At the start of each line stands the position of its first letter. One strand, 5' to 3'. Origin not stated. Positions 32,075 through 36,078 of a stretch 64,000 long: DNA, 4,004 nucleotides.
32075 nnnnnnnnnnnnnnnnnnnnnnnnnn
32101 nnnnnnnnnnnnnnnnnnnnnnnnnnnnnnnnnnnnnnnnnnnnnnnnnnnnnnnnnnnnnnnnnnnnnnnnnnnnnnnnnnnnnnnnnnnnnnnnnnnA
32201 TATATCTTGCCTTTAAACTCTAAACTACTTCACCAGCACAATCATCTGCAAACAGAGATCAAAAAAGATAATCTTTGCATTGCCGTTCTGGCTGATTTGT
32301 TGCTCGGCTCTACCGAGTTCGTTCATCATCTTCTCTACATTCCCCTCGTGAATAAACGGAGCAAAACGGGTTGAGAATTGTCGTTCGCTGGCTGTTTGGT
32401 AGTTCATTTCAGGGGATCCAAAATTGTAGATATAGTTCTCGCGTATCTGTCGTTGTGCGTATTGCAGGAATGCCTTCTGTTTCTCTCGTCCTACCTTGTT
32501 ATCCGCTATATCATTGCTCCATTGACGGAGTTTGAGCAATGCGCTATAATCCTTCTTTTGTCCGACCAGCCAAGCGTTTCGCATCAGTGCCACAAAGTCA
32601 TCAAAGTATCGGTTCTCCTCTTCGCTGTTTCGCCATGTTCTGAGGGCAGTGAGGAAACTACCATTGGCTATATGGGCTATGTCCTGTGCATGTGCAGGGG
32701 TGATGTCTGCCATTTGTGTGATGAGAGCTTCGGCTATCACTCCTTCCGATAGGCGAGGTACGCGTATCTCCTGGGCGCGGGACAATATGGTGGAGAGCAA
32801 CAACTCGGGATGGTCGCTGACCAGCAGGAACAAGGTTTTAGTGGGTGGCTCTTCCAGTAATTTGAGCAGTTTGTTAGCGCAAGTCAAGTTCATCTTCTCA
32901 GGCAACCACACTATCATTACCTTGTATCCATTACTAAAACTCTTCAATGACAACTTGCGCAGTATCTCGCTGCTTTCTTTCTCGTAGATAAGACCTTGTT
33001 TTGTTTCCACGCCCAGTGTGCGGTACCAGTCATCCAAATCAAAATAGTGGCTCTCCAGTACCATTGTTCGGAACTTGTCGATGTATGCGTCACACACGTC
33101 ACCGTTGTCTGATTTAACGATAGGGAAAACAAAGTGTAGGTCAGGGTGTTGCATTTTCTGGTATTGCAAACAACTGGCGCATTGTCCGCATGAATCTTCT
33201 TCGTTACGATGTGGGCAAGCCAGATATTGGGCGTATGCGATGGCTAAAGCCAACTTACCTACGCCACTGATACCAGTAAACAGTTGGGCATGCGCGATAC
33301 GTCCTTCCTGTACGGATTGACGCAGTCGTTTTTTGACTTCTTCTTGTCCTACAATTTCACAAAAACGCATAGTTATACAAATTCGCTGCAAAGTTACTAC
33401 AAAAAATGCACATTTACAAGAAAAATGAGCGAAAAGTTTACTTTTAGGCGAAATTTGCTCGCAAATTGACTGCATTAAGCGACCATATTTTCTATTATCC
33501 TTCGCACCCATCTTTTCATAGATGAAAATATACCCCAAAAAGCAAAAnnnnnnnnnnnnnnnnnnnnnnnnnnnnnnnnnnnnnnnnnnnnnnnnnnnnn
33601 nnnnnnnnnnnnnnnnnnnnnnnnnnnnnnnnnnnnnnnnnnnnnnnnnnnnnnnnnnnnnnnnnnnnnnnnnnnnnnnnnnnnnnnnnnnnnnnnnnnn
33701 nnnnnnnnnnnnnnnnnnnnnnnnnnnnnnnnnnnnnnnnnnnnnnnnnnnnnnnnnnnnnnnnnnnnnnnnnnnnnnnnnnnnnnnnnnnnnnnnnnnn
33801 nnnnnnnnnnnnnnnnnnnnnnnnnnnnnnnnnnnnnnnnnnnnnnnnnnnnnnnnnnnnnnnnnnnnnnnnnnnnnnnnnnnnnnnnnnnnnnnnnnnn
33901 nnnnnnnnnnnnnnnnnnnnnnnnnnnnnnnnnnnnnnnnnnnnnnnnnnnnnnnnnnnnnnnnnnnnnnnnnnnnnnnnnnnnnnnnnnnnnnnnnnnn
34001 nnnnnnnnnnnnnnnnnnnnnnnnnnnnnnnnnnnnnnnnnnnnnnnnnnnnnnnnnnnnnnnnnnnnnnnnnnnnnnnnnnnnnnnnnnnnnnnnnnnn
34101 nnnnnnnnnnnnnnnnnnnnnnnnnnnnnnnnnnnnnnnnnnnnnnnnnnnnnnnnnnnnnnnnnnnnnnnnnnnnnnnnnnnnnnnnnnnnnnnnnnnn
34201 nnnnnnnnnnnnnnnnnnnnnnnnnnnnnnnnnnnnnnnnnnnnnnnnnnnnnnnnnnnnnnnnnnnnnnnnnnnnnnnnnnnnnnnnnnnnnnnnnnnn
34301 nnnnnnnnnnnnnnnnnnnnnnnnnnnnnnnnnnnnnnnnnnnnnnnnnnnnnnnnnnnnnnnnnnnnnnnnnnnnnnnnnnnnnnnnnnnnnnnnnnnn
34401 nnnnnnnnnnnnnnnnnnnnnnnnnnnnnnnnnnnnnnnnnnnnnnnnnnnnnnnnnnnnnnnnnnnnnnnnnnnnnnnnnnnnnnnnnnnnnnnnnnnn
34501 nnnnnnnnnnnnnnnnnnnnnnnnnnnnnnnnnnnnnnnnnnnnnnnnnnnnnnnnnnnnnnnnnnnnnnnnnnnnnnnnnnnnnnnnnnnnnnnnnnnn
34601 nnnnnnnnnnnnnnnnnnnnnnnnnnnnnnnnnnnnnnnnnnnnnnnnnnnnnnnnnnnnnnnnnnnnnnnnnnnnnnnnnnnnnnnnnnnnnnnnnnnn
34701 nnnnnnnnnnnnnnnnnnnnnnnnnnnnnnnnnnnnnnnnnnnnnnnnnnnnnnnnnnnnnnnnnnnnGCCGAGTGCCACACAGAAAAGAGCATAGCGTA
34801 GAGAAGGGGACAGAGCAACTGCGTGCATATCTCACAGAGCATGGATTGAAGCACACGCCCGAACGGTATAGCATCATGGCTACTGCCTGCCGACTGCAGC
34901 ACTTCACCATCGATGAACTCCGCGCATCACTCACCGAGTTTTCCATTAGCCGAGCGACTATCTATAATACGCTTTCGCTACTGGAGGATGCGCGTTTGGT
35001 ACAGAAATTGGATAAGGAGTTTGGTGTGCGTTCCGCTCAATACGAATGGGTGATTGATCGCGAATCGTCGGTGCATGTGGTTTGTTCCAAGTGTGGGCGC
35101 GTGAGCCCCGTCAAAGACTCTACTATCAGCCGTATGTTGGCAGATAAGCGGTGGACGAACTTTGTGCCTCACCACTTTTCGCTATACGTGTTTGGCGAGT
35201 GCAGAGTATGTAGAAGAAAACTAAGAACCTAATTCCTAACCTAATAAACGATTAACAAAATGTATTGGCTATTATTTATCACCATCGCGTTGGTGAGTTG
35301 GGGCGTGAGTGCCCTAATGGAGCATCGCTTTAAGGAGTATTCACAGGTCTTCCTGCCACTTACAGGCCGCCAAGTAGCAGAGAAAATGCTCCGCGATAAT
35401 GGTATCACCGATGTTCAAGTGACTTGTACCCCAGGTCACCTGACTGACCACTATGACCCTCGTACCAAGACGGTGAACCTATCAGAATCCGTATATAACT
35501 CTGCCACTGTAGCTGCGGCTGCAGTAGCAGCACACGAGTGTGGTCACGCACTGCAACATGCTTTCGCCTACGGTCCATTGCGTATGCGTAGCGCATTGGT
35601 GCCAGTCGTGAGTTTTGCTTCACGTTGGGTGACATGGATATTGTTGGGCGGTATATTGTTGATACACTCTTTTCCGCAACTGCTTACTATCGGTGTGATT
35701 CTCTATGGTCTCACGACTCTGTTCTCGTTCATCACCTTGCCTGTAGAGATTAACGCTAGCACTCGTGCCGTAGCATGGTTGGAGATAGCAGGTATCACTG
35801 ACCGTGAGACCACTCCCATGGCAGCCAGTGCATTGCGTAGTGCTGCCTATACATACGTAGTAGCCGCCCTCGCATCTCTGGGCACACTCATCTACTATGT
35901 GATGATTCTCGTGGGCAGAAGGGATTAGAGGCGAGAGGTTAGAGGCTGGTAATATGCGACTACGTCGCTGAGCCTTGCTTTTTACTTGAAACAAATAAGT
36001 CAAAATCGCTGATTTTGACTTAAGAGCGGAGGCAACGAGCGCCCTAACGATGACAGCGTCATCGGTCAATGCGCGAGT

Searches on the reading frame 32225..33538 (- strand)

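Call 66: search_protein_families(library=pfam, proteins=[window:32225-33538:-], max_evalue=0.00001)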
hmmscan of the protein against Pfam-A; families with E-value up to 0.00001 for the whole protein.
window:32225-33538:- (437 aa): 1 family
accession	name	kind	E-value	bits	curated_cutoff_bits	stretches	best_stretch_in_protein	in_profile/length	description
PF13177.12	DNA_pol3_delta2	-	2.7e-40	138.4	27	1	64-262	1-159/161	DNA polymerase III, delta subunit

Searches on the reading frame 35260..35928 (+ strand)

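Call 67: search_protein_families(library=pfam, proteins=[window:35260-35928:+], max_evalue=0.00001)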
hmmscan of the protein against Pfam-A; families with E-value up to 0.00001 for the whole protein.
window:35260-35928:+ (222 aa): 1 family
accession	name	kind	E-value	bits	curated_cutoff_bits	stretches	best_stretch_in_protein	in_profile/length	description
PF04298.18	Zn_peptidase_2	-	2.4e-81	272.9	27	1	2-217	1-217/218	Putative neutral zinc metallopeptidase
